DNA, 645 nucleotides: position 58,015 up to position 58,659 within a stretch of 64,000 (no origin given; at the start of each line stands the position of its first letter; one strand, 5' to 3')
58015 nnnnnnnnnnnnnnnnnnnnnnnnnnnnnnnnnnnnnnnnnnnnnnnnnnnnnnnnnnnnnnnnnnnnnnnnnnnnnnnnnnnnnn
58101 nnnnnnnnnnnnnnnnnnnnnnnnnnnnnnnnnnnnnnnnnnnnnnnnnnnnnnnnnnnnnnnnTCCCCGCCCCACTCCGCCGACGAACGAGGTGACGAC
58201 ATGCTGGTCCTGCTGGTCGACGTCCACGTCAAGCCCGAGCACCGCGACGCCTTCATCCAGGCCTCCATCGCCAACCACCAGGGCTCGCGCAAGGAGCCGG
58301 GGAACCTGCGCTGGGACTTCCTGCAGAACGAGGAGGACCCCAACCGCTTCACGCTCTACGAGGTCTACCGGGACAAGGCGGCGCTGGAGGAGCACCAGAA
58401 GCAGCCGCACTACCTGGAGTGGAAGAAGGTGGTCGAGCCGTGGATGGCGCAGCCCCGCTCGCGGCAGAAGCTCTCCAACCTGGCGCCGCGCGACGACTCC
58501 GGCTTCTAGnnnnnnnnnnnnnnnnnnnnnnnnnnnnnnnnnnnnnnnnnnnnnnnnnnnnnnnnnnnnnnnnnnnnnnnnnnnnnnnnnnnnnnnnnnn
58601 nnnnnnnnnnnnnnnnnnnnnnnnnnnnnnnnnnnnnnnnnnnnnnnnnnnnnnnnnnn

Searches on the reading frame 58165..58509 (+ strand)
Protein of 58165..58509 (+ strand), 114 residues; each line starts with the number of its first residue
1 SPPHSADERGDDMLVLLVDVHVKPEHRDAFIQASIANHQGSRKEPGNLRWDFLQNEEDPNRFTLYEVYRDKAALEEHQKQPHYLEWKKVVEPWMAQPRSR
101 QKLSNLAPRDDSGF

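Call 51: search_protein_families(library=pfam, max_evalue=0.00001, proteins=[window:58165-58509:+])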
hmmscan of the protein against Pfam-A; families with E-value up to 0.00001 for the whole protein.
window:58165-58509:+ (114 aa): 1 family
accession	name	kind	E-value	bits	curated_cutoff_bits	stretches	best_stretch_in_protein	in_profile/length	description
PF03992.22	ABM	-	3.7e-20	72.3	23.1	1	13-88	1-77/78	Antibiotic biosynthesis monooxygenase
